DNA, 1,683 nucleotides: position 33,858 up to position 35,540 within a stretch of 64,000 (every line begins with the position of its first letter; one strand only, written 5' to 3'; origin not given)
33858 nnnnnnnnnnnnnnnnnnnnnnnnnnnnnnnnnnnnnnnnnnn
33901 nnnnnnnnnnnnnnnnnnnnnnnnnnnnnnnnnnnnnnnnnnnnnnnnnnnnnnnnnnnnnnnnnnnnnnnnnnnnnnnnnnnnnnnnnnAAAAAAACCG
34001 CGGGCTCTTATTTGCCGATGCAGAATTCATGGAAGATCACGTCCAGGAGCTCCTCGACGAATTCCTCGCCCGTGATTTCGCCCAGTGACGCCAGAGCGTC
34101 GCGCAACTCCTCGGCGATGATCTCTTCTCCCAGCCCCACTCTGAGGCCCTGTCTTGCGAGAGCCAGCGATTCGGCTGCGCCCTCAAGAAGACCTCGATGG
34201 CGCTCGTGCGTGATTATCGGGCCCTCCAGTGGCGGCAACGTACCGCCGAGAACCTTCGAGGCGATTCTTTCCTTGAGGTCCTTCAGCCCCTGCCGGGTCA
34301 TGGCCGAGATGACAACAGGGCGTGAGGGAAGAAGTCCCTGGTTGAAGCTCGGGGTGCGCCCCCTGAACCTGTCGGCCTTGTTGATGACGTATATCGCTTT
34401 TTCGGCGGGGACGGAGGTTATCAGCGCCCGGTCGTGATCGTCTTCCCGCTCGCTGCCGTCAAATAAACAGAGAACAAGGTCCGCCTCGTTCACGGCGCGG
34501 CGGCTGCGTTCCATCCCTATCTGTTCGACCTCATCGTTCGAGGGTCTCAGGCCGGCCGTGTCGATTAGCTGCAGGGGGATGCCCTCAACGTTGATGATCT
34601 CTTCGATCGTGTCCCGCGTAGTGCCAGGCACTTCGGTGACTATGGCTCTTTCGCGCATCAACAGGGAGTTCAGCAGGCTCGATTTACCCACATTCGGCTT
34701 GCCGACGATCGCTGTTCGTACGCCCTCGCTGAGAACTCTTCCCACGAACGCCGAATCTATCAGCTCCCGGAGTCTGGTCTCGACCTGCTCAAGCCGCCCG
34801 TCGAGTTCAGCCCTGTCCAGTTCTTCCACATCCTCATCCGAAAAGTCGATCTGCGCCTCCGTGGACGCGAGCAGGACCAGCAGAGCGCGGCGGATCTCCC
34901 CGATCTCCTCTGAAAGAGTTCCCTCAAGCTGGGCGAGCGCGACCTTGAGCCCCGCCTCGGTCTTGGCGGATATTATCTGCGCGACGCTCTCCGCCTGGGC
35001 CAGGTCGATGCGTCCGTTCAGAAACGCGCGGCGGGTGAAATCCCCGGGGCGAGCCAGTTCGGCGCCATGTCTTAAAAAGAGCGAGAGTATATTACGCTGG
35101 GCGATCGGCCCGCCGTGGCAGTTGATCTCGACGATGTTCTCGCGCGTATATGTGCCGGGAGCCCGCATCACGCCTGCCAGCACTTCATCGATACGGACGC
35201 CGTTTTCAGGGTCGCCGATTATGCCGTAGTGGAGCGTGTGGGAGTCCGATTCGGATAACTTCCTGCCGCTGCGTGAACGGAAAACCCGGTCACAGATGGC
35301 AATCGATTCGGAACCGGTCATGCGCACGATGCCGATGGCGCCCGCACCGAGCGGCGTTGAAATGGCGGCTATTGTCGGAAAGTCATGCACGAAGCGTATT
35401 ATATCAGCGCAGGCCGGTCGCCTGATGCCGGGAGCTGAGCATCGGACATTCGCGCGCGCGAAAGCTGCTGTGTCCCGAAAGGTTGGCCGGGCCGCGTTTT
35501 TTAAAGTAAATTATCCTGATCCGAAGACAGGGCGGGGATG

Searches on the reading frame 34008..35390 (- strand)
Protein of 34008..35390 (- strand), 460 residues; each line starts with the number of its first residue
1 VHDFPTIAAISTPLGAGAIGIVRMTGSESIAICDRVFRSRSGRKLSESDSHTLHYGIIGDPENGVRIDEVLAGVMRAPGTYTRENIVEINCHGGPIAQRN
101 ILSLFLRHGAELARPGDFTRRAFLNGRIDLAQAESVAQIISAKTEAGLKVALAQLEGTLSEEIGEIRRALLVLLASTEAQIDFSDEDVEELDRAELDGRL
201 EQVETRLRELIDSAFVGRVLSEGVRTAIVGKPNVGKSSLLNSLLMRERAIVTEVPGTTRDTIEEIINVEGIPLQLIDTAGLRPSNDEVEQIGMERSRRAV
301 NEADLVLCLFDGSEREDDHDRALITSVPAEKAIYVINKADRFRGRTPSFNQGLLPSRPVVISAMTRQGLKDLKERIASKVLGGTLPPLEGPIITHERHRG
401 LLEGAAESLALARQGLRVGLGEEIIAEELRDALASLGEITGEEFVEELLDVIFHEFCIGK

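Call 17: search_protein_families(library=ncbifam, proteins=[window:34008-35390:-], max_evalue=1e-8)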
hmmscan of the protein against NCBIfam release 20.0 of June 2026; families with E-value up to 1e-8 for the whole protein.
window:34008-35390:- (460 aa): 11 families
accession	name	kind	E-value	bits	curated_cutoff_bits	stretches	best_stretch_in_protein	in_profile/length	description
TIGR00450.1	mnmE_trmE_thdF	equivalog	9.8e-114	380.8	252.6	1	12-460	2-446/446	tRNA uridine-5-carboxymethylaminomethyl(34) synthesis GTPase MnmE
NF003661.0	PRK05291.1-3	equivalog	1.7e-112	377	380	1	6-460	5-448/448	tRNA uridine-5-carboxymethylaminomethyl(34) synthesis GTPase MnmE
TIGR03594.1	GTPase_EngA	equivalog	3.3e-34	118.6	306.7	1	223-376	175-342/432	ribosome biogenesis GTPase Der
NF000908.1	PRK00089.1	equivalog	2.8e-25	89.2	237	1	226-380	6-167/291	GTPase Era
TIGR03918.1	GTP_HydF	equivalog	2.9e-25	88.9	325.55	1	224-380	8-167/392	[FeFe] hydrogenase H-cluster maturation GTPase HydF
NF007071.0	PRK09518.1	equivalog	3e-24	85.5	953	1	218-340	439-566/706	bifunctional cytidylate kinase/GTPase Der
NF002828.0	PRK03003.1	equivalog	1.2e-22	80.1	631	1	221-338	211-333/477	ribosome biogenesis GTPase Der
TIGR00231.1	small_GTP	domain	6.2e-22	78.1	42.5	1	225-341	5-124/164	GTP-binding protein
TIGR00436.1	era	equivalog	6.4e-17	61.8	116.25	1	225-335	2-111/270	GTPase Era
TIGR03596.1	GTPase_YlqF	equivalog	1.3e-11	44.4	208.2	1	219-293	114-185/276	ribosome biogenesis GTPase YlqF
TIGR03156.1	GTP_HflX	equivalog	2.7e-11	43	216.75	1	144-379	110-350/351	GTPase HflX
